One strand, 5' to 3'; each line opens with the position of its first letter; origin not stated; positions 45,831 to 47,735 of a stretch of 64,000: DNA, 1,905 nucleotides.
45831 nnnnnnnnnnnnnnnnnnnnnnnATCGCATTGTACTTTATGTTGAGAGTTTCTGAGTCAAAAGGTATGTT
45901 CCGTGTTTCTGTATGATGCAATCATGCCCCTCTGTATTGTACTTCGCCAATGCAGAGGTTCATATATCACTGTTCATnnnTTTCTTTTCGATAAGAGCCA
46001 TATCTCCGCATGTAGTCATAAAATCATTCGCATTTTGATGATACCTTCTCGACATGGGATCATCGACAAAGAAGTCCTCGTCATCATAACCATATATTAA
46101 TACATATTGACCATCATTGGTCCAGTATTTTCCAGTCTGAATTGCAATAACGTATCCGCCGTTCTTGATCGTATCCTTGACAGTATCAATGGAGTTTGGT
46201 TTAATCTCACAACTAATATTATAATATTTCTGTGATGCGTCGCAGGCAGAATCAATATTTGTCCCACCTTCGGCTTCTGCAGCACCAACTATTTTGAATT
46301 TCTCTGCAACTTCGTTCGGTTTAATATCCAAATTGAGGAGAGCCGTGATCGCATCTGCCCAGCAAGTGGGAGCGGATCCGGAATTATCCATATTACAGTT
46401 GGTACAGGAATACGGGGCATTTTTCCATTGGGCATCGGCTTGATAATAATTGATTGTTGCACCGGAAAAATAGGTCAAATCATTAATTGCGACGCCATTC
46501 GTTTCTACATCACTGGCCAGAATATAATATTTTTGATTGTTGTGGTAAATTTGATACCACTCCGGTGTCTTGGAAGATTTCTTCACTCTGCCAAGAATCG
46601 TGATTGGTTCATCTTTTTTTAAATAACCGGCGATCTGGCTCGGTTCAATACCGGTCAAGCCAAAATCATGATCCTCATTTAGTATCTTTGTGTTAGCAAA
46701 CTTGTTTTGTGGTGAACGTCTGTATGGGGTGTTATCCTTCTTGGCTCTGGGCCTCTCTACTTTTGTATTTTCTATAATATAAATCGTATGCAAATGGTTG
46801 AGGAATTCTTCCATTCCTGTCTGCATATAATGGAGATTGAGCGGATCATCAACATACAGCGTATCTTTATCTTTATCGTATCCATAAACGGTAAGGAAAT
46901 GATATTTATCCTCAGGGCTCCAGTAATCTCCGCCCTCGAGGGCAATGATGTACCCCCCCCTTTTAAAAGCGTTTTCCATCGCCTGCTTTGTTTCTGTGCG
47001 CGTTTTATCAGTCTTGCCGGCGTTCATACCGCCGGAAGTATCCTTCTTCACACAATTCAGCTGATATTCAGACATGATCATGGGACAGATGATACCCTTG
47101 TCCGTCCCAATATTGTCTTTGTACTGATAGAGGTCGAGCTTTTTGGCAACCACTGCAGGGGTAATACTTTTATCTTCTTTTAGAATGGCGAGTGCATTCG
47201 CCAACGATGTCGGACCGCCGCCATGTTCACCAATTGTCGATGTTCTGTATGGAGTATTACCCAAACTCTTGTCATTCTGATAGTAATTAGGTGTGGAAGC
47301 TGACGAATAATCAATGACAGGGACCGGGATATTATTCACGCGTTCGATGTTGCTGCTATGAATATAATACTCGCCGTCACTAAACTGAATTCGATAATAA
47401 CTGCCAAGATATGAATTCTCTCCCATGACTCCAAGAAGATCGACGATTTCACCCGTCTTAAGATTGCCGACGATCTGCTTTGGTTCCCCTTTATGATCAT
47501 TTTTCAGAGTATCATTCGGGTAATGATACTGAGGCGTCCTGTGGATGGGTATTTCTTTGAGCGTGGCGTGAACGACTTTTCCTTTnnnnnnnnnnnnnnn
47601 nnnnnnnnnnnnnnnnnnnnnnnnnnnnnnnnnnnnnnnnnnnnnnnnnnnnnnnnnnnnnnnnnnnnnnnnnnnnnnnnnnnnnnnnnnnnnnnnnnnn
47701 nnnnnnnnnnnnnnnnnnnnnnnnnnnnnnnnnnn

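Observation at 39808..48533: Tandem triplet of SH3b + C39-like peptidase paralogs in which only 1 of 5 papain-fold units keeps the canonical Cys/His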

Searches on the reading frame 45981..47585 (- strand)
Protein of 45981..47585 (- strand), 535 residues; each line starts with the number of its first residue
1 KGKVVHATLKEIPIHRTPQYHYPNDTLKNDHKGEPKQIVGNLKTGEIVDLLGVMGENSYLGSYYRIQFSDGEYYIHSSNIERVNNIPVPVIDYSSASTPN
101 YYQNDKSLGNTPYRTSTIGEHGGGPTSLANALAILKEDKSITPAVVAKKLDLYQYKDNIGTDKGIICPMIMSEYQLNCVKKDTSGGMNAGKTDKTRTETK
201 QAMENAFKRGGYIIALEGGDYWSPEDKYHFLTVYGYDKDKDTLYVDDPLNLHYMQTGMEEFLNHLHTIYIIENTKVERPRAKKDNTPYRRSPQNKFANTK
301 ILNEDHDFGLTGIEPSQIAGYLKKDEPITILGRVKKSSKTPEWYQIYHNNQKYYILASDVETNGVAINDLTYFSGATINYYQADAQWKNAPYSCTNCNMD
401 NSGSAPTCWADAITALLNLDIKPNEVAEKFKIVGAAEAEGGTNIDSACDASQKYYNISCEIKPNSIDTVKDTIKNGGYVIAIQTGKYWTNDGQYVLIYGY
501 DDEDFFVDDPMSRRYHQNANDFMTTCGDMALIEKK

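Call 8: find_homologous_proteins(query=window:45981-47585:-, max_evalue=0.001)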
Query seq(535 aa) (535 aa): 5 proteins with E <= 0.001 among 8000 candidates.
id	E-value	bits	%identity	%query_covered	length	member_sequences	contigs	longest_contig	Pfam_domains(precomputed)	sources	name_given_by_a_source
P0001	0.0e+0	1245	100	100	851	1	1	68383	PF13529.14,PF08239.18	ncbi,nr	ncbi:MAG: C39 family peptidase [Proteobacteria bacterium]|nr:C39 family peptidase [Pseudomonadota ba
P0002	2.3e-283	959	79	100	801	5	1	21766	PF13529.14,PF08239.18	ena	-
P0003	8.0e-193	660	56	98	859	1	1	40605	PF13529.14,PF08239.18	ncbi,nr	ncbi:MAG: C39 family peptidase [Proteobacteria bacterium]|nr:C39 family peptidase [Pseudomonadota ba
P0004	4.8e-114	400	40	99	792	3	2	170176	PF13529.14,PF08239.18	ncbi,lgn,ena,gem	-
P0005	1.3e-107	379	39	98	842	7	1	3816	PF13529.14,PF08239.18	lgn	-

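Call 21: find_encoding_contigs(protein=P0003, flank=10000, max_places=3)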
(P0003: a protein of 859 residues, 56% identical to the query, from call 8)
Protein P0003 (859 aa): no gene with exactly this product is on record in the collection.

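Call 22: find_encoding_contigs(protein=P0004, flank=10000, max_places=3)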
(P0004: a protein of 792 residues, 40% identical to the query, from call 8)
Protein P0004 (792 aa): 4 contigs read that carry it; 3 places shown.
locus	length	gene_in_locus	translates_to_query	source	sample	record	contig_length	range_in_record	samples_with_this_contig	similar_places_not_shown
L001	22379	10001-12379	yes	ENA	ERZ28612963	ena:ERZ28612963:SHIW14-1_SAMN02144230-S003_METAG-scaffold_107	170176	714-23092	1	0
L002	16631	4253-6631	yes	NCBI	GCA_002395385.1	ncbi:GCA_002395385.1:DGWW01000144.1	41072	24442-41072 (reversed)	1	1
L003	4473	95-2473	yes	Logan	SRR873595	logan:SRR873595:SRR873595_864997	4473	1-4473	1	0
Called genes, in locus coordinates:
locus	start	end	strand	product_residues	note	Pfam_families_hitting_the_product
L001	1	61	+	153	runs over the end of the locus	-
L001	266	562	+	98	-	-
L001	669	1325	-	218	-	PF17761:DUF1016_N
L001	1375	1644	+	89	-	-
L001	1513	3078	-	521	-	PF09820:AAA-ATPase_like, PF14516:AAA_35 (weak)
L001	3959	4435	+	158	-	-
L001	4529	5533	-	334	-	PF00781:DAGK_cat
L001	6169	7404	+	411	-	PF00149:Metallophos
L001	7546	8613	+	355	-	-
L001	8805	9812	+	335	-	PF19582:AdeT1_2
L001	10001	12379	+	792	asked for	PF08239:SH3_3 (faint), PF13529:Peptidase_C39_2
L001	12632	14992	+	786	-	PF06808:DctM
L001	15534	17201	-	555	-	PF00089:Trypsin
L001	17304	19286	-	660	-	PF00089:Trypsin, PF13365:Trypsin_2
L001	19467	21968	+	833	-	-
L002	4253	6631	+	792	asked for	PF08239:SH3_3 (faint), PF13529:Peptidase_C39_2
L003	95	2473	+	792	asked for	PF08239:SH3_3 (faint), PF13529:Peptidase_C39_2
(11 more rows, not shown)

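Call 27: search_protein_representatives(alignment_id=A2)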
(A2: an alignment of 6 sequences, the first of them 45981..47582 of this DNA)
Query: 6 sequences, 550 profile positions. Proteins with E-value up to 0.001 (for the whole library): 2754; up to 1e-10: 359; up to 1e-30: 5. The best 150 are listed.
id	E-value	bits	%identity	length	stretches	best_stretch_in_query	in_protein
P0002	3.1e-291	983.3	-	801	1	1-550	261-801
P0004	2.7e-271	917.5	-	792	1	2-550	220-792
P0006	9.9e-137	473.4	-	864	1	5-550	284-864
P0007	7.8e-97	341.7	-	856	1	2-289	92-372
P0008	1.8e-45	172.1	-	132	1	420-550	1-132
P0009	1.8e-26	109.4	-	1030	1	307-545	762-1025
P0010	5.6e-26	107.8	-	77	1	477-550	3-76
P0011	4.4e-24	101.5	-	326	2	393-534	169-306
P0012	9.9e-22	93.8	-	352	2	407-540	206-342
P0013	5.5e-21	91.3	-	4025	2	391-538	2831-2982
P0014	4.3e-20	88.4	-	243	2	393-526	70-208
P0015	8.5e-20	87.4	-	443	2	354-543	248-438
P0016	2.0e-19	86.2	-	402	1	391-540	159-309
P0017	2.9e-19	85.6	-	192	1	388-549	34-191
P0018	3.6e-19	85.3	-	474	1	391-545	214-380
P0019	4.0e-19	85.2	-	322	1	388-540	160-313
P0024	1.5e-18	83.3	-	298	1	388-547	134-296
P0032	2.3e-16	76.1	-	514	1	391-533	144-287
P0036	6.5e-16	74.6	-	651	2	390-527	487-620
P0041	1.3e-15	73.6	-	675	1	8-279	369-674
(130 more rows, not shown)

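Call 38: find_encoding_contigs(protein=P0001, flank=2000, max_places=3)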
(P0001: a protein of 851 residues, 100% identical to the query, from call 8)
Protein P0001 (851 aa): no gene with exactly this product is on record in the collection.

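Call 39: find_encoding_contigs(protein=P0002, flank=10000, max_places=3)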
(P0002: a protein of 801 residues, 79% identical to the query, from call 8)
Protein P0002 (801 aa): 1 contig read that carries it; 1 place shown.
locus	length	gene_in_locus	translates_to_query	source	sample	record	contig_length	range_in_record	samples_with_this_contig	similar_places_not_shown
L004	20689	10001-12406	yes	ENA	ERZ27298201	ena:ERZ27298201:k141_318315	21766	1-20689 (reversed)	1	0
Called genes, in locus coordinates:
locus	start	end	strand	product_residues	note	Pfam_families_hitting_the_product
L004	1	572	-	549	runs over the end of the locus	?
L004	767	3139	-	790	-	PF01551:Peptidase_M23, PF01839:FG-GAP (faint), PF12256:TcdB_toxin_midN (faint), PF11617:Cu-binding_MopE (faint), PF13517:FG-GAP_3 (weak)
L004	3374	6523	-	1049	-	PF13948:DUF4215, PF16227:DUF4886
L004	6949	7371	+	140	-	-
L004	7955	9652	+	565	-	PF21710:Spt6_S1 (faint), PF00575:S1, PF13509:S1_2 (faint), PF00575:S1, PF17092:PCB_OB (faint), PF00575:S1, PF23459:S1_RRP5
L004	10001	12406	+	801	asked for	PF08239:SH3_3 (faint), PF13529:Peptidase_C39_2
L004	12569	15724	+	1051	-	PF13529:Peptidase_C39_2, PF18989:DUF5722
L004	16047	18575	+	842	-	PF08239:SH3_3 (faint), PF13529:Peptidase_C39_2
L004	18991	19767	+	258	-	-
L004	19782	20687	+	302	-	?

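Call 50: find_related_loci(query=A2, collection=genome_contigs, flank=10000)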
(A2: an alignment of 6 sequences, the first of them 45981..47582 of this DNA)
Query A2 (534 aa) in genome_contigs; peptide patterns used: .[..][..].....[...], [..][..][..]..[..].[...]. (x = any residue, [..] = any of these).
29 stretches matched a pattern; 2 encode a relative of the query (tblastn E <= 1e-3); 2 distinct loci.
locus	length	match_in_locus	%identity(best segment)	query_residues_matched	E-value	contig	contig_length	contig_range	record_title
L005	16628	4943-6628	40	8-534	8e-110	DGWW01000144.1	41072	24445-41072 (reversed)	MAG TPA_asm: Myxococcales bacterium UBA4248 UBA4248_contig_72013, whole genome shotgun sequence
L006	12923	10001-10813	39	1-532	2e-55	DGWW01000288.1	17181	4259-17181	MAG TPA_asm: Myxococcales bacterium UBA4248 UBA4248_contig_99570, whole genome shotgun sequence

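Call 54: search_protein_families(library=pfam, proteins=[P0006, P0007, P0041, P0009, P0003, P0004], max_evalue=0.01)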
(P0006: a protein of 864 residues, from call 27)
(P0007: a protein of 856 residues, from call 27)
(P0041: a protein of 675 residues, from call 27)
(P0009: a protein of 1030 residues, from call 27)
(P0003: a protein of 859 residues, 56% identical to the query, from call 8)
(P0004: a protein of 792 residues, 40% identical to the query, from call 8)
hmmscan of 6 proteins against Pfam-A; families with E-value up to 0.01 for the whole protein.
P0006 (864 aa): 4 families
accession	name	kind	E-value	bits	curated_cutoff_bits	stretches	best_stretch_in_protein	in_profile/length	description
PF13529.12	Peptidase_C39_2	-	2.7e-10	41.4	24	2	690-838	11-142/143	Peptidase_C39 like family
PF14399.12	BtrH_N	-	2.7e-05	24.8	29.7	0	451-504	74-134/134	Butirosin biosynthesis protein H, N-terminal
PF09778.15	Guanylate_cyc_2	-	0.0039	17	28.1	0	471-517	151-195/212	Guanylylate cyclase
PF08239.17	SH3_3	-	0.0086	16.7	27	0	315-353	13-53/54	Bacterial SH3 domain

P0007 (856 aa): 0 families

P0041 (675 aa): 0 families

P0009 (1030 aa): 0 families

P0003 (859 aa): 4 families
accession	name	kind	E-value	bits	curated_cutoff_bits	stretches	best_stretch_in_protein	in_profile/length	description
PF13529.12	Peptidase_C39_2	-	6.2e-16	59.7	24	2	699-831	11-143/143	Peptidase_C39 like family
PF08239.17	SH3_3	-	3.5e-07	30.7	27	1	624-664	13-49/54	Bacterial SH3 domain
PF12385.14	Peptidase_C70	-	0.00042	20.7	19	0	804-837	95-130/141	Papain-like cysteine protease AvrRpt2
PF11814.14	DUF3335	-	0.00083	19.3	25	0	496-550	115-167/206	Peptidase_C39 like family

P0004 (792 aa): 2 families
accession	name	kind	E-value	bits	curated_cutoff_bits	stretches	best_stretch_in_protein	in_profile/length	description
PF13529.12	Peptidase_C39_2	-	5e-16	60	24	1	648-768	12-143/143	Peptidase_C39 like family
PF08239.17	SH3_3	-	1.7e-08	35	27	1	564-600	13-44/54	Bacterial SH3 domain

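Call 70: search_protein_families(library=pfam, proteins=[P0011, P0012, P0014, P0015, P0016, P0018, P0019, P0024, P0032, P0036], max_evalue=0.001)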
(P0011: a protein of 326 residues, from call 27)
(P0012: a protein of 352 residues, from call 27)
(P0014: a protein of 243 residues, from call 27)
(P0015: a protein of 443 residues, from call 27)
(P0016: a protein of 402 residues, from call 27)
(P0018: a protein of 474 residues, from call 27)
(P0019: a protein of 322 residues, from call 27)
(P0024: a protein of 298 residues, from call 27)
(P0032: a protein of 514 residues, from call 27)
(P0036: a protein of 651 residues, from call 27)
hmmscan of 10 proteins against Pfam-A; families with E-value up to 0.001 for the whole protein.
P0011 (326 aa): 2 families
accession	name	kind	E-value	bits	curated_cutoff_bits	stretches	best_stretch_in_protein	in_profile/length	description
PF13529.12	Peptidase_C39_2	-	4.7e-26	92.5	24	1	165-298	2-143/143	Peptidase_C39 like family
PF12385.14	Peptidase_C70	-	7.8e-09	36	19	1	190-306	19-132/141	Papain-like cysteine protease AvrRpt2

P0012 (352 aa): 1 family
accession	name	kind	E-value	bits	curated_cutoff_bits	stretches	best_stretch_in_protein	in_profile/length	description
PF13529.12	Peptidase_C39_2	-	2.5e-10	41.5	24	1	186-328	4-143/143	Peptidase_C39 like family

P0014 (243 aa): 2 families
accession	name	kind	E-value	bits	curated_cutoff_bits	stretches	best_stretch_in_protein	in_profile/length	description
PF13529.12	Peptidase_C39_2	-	3.6e-17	63.7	24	1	67-208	3-143/143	Peptidase_C39 like family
PF12385.14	Peptidase_C70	-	5.2e-06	26.9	19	1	78-213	5-129/141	Papain-like cysteine protease AvrRpt2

P0015 (443 aa): 6 families
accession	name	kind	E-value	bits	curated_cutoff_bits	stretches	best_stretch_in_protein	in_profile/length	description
PF08239.17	SH3_3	-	2.4e-52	175.4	27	3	137-188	1-54/54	Bacterial SH3 domain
PF06347.19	SH3_4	-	4.7e-22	78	24.1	2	218-264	4-51/56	Bacterial SH3 domain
PF07653.23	SH3_2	-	3.7e-09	36.6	21.8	0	236-266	19-51/55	Variant SH3 domain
PF00018.34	SH3_1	-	2.9e-06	27.2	22.9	0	235-262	16-46/48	SH3 domain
PF18348.7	SH3_16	-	1.1e-05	25.5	25.8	0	235-263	15-45/49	Bacterial dipeptidyl-peptidase Sh3 domain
PF24246.1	SH3b_T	-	0.0002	22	27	0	221-265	21-69/74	SH3b_T domain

P0016 (402 aa): 4 families
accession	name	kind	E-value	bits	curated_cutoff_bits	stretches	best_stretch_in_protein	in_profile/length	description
PF01471.23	PG_binding_1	-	7e-18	65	23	2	106-140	23-57/57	Putative peptidoglycan binding domain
PF13529.12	Peptidase_C39_2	-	2.8e-11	44.6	24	1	184-294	12-143/143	Peptidase_C39 like family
PF08239.17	SH3_3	-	1.6e-10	41.4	27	1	344-398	1-52/54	Bacterial SH3 domain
PF09374.15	PG_binding_3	-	8.2e-05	23.2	24.6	0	60-75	17-32/76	Predicted Peptidoglycan domain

P0018 (474 aa): 3 families
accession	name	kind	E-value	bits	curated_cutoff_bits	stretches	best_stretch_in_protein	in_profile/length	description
PF01183.26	Glyco_hydro_25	-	1.7e-28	100.6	27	1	5-191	1-180/180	Glycosyl hydrolases family 25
PF01471.23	PG_binding_1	-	1.4e-16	60.8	23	1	418-472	3-57/57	Putative peptidoglycan binding domain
PF13529.12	Peptidase_C39_2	-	8.9e-16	59.2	24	1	238-361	12-143/143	Peptidase_C39 like family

P0019 (322 aa): 2 families
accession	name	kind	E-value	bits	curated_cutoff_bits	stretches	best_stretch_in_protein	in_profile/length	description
PF01471.23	PG_binding_1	-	1.4e-21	76.8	23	2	92-128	21-57/57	Putative peptidoglycan binding domain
PF13529.12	Peptidase_C39_2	-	1.6e-12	48.6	24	1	165-298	6-143/143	Peptidase_C39 like family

P0024 (298 aa): 2 families
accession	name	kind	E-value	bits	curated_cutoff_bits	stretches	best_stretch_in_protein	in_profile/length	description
PF01471.23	PG_binding_1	-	4.8e-20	71.9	23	2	22-64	16-57/57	Putative peptidoglycan binding domain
PF13529.12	Peptidase_C39_2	-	3.5e-05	24.8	24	1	139-269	6-136/143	Peptidase_C39 like family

P0032 (514 aa): 4 families
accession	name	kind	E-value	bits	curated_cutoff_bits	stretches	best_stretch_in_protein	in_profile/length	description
PF01183.26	Glyco_hydro_25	-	5.1e-20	73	27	1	320-491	1-180/180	Glycosyl hydrolases family 25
PF13529.12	Peptidase_C39_2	-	2.4e-15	57.8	24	1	169-279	12-143/143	Peptidase_C39 like family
PF01471.23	PG_binding_1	-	9.8e-09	35.7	23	1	31-60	27-56/57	Putative peptidoglycan binding domain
PF03412.21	Peptidase_C39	-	0.00015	22.1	22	1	170-294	10-120/133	Peptidase C39 family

P0036 (651 aa): 1 family
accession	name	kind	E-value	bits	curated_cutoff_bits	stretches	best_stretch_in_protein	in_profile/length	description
PF13529.12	Peptidase_C39_2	-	7.1e-26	91.9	24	2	487-619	3-143/143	Peptidase_C39 like family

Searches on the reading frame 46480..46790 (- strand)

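Call 24: search_protein_families(library=pfam, proteins=[window:46480-46790:-], max_evalue=1)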
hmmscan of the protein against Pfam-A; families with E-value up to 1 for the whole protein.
window:46480-46790:- (103 aa): 2 families
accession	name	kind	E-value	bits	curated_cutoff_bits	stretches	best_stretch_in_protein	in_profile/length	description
PF08239.17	SH3_3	-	3.7e-05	24.3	27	1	51-95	13-53/54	Bacterial SH3 domain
PF13457.12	GW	-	0.079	14.1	21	1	57-95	38-75/76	GW (Gly-Tryp) dipeptide domain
